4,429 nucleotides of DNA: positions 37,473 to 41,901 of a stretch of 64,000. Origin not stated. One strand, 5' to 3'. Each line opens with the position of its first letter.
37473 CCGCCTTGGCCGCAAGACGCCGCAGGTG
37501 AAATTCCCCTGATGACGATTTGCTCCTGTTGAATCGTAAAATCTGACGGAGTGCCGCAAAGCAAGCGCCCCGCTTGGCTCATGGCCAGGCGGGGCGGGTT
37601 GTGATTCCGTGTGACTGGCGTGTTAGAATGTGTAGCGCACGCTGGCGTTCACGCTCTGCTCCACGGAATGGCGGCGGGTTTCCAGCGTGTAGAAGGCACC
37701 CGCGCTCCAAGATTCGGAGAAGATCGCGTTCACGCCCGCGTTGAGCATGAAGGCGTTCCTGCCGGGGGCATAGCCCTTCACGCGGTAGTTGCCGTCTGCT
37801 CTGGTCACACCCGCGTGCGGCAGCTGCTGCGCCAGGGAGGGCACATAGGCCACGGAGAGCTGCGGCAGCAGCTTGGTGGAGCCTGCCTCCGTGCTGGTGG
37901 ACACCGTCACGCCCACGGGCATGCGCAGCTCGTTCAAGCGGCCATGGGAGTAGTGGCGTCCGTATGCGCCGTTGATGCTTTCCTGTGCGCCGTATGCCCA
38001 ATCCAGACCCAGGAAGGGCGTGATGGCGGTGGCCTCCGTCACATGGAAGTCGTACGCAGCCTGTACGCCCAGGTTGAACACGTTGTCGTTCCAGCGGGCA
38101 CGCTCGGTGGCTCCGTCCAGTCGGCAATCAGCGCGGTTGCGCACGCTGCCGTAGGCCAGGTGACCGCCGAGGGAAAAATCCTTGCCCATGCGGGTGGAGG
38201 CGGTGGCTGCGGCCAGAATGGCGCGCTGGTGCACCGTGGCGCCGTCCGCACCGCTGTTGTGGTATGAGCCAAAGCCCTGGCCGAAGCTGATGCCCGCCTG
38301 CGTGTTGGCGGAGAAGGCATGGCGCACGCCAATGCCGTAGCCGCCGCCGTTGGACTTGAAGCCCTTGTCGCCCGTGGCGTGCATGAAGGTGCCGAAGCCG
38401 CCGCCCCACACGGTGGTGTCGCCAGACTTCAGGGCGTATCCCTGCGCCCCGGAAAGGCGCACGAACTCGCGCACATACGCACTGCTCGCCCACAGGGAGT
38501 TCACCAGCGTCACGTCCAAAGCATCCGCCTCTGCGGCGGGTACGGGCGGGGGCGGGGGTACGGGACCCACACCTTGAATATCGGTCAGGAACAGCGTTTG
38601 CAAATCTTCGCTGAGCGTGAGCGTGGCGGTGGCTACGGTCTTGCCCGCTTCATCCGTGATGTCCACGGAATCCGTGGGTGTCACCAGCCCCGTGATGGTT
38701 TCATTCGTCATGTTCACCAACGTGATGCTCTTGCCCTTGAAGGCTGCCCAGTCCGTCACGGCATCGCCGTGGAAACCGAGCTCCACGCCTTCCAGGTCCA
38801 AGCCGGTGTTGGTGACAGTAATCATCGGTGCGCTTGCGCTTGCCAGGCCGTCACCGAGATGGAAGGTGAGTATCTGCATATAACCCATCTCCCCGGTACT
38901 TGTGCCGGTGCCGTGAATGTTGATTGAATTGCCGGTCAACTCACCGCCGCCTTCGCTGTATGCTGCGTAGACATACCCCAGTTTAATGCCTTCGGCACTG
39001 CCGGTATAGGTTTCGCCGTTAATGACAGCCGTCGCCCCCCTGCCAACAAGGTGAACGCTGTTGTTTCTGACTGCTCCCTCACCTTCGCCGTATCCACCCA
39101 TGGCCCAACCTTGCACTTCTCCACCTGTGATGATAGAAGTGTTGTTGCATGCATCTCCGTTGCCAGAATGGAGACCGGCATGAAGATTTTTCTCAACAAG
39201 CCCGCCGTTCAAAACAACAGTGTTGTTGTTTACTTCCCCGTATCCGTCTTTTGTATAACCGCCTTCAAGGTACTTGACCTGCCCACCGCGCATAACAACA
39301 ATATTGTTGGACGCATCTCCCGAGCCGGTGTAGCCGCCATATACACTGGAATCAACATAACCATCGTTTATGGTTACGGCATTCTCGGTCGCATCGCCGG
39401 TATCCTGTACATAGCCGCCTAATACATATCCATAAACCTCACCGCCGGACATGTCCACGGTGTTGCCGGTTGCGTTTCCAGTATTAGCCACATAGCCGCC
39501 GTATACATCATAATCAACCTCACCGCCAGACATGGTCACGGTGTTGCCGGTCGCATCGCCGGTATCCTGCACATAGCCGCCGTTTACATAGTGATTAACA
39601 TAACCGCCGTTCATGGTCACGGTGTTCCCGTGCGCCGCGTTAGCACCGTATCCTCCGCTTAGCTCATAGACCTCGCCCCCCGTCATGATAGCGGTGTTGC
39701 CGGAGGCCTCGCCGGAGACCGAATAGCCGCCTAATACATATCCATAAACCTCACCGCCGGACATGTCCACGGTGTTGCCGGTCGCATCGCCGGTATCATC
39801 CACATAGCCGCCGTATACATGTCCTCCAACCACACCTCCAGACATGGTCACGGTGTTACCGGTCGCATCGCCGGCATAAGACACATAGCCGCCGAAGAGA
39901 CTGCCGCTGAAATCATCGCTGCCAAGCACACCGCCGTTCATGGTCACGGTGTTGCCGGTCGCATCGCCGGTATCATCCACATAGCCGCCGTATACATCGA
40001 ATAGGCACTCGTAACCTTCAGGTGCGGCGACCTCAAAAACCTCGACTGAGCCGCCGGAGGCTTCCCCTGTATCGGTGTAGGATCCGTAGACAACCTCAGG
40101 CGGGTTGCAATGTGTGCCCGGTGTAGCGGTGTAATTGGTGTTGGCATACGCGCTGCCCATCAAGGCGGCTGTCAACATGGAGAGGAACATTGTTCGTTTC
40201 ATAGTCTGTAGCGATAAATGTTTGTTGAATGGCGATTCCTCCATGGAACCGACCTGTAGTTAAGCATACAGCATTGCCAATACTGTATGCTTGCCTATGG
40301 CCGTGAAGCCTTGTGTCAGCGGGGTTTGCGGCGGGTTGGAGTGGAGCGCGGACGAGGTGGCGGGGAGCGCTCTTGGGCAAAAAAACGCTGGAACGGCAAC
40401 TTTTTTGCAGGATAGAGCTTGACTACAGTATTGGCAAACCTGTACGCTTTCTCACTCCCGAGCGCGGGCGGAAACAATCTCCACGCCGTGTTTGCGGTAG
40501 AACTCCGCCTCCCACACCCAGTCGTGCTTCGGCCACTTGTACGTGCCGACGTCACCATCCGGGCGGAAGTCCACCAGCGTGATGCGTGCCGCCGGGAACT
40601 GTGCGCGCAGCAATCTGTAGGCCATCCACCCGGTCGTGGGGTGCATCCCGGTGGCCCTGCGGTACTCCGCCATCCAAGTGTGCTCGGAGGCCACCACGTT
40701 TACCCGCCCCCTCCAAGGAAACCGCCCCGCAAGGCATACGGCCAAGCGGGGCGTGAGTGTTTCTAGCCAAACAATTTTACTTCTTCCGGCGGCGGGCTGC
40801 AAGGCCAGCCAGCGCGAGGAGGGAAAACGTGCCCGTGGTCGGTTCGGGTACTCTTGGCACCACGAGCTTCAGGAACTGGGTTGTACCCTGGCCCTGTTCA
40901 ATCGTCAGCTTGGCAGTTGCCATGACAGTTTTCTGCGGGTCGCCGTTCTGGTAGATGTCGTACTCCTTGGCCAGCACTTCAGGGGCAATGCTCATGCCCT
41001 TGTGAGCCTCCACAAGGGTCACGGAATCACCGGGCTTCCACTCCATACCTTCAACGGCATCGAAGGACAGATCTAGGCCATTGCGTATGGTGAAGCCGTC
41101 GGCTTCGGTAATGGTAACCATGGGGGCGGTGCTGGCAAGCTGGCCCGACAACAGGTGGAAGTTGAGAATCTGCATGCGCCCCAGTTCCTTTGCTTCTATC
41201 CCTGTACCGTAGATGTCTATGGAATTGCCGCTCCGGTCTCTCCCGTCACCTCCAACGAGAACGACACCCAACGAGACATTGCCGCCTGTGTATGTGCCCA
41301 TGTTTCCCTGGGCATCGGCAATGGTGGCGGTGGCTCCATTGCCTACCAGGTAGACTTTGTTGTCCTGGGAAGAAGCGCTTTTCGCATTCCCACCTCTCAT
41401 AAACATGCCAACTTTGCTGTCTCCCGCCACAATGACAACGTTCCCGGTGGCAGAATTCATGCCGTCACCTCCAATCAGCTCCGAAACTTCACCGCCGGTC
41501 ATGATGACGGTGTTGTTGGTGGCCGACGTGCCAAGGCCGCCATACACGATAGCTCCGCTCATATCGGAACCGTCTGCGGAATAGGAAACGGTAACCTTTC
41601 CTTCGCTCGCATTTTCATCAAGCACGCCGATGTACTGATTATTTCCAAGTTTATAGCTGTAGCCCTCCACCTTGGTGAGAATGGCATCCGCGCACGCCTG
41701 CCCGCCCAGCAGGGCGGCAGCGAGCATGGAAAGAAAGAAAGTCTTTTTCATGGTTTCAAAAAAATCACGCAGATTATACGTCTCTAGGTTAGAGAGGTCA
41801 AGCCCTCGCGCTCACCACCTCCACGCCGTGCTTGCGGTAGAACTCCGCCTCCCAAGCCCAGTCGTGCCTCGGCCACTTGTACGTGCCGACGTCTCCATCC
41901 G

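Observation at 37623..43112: One passenger domain, two anchoring systems: adjacent paralogs end either in an autotransporter barrel or in a PEP-CTERM tail at the same junction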

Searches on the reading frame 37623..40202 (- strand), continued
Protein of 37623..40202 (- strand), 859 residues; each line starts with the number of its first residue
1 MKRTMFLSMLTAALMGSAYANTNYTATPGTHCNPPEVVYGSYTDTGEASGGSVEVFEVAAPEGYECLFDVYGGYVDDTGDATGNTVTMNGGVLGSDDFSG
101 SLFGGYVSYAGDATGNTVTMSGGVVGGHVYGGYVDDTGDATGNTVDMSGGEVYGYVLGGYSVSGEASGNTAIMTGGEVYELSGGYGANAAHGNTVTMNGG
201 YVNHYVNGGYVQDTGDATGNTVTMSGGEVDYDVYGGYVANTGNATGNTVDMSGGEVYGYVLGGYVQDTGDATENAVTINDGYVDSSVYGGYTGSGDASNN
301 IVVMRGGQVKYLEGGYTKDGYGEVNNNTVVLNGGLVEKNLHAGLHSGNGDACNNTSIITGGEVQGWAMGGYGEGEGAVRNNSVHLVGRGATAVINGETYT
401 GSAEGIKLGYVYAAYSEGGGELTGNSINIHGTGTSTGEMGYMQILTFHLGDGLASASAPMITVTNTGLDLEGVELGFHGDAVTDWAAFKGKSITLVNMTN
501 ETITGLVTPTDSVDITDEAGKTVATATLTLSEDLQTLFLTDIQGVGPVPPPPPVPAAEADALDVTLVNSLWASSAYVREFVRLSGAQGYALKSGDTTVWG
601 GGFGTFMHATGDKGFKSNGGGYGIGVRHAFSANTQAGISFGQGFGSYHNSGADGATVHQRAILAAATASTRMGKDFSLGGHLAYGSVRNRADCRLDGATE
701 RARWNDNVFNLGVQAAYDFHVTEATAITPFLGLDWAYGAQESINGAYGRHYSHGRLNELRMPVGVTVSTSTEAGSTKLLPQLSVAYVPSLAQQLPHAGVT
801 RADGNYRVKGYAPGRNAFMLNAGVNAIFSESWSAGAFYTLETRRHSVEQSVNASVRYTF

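Call 82: fold_search(model_id=the predicted structure, library=pdb)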
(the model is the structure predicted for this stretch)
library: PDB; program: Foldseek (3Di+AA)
matches with E <= 10: 55; with E <= 0.001: 0
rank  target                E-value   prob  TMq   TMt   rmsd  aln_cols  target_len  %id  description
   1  8bwk_D                2.5e-02  0.12  0.11  0.12  22.2       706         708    8  Metagenomic derived PL6 alginate lyase (released 2023-12-20)
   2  2iou_G                4.8e-02  0.21  0.16  0.22  15.6       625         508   10  Major Tropism Determinant P1 (Mtd-P1) Variant Complexed with Bordetella brochiseptica Virulence Factor Pertactin extra (released 2007-10-23)
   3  3p4g_D                1.3e-01  0.38  0.16  0.32  11.9       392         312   17  X-ray crystal structure of a hyperactive, Ca2+-dependent, beta-helical antifreeze protein from an Antarctic bacterium (released 2011-04-27)
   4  3p4g_C                1.9e-01  0.47  0.17  0.38   9.9       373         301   18  X-ray crystal structure of a hyperactive, Ca2+-dependent, beta-helical antifreeze protein from an Antarctic bacterium (released 2011-04-27)
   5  3p4g_B                2.2e-01  0.63  0.19  0.43   9.5       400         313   17  X-ray crystal structure of a hyperactive, Ca2+-dependent, beta-helical antifreeze protein from an Antarctic bacterium (released 2011-04-27)
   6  6bea                  2.5e-01  0.10  0.15  0.23  14.7       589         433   13  Crystal structure of the autotransporter UpaB from E. coli strain CFT073 (released 2019-04-10)
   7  7o77                  3.1e-01  0.03  0.09  0.10  21.5       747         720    9  Structure of the PL6 family alginate lyase Patl3640 from Pseudoalteromonas atlantica T6c (released 2021-07-28)
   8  3h09_B                5.3e-01  0.08  0.16  0.14  16.2       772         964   10  The structure of Haemophilus influenzae IgA1 protease (released 2009-04-21)
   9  3p4g_A                7.1e-01  0.12  0.13  0.27  13.4       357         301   18  X-ray crystal structure of a hyperactive, Ca2+-dependent, beta-helical antifreeze protein from an Antarctic bacterium (released 2011-04-27)
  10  9mne_A                8.1e-01  0.05  0.13  0.12  18.8       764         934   11  Crystal structure of enteropathogenic Escherichia coli EspC (released 2025-10-29)
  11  4kh3                  8.1e-01  0.02  0.09  0.12  20.3       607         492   12  Structure of a bacterial self-associating protein (released 2014-01-15)
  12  3h09_A                8.5e-01  0.07  0.16  0.15  15.9       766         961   10  The structure of Haemophilus influenzae IgA1 protease (released 2009-04-21)
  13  3eqn_A                9.4e-01  0.03  0.11  0.11  22.1       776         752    8  Crystal structure of beta-1,3-glucanase from Phanerochaete chrysosporium (Lam55A) (released 2009-02-03)
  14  7koh_A                1.0e+00  0.07  0.14  0.21  18.6       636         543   15  Crystal structure of antigen 43 from Escherichia coli EDL933 (released 2022-03-09)
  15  7vul_A                1.4e+00  0.07  0.14  0.18  13.1       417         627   12  Structure of Klebsiella Phage P560 depolymerase (released 2022-11-16)
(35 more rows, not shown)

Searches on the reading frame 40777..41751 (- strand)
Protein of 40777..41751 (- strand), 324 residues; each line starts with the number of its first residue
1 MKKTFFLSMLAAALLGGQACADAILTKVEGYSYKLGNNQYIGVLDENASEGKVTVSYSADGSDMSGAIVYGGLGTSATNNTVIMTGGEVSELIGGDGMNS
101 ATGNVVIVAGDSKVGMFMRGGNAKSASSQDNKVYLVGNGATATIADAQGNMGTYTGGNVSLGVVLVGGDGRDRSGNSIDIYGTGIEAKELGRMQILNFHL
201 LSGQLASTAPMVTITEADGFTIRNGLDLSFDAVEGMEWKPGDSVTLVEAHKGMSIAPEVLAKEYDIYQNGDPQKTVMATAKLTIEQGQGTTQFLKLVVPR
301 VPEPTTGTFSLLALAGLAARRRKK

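Call 4: search_protein_families(library=pfam, proteins=[window:40777-41751:-], max_evalue=0.1)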
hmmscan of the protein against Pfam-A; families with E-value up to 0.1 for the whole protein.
window:40777-41751:- (324 aa): 1 family
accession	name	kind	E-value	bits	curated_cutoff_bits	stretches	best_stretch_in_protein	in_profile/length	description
PF07589.16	PEP-CTERM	-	0.0024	18.4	20.7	1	301-322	2-24/24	PEP-CTERM motif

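Call 5: search_protein_families(library=ncbifam, proteins=[window:40777-41751:-], max_evalue=0.1)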
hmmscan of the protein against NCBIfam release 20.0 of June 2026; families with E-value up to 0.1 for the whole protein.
window:40777-41751:- (324 aa): 4 families
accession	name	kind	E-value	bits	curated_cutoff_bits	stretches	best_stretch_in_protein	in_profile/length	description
TIGR02595.1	PEP_CTERM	domain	0.016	16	16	1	301-324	1-24/24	PEP-CTERM sorting domain-containing protein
NF038125.1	PEP_CTERM_THxN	subfamily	0.03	13.9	85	1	282-324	202-246/246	THxN family PEP-CTERM protein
NF033554.9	floc_PepA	equivalog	0.065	13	80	0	250-324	208-260/261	flocculation-associated PEP-CTERM protein PepA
TIGR03901.2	MYXO-CTERM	domain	0.066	13.6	20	1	306-322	15-32/34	MYXO-CTERM sorting domain-containing protein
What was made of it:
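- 40777..41751 (-): Gene B, 324 aa. Signal peptide, shared module, PEP-CTERM tail (aa 302-324, nt 40780-40848). TIGR02595 16.0 bits, exactly at the cut-off of 16 (call 5).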

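Call 13: find_encoding_contigs(protein=window:40777-41751:-, flank=10000, max_places=6)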
Protein window:40777-41751:- (324 aa): no gene with exactly this product is on record in the collection.
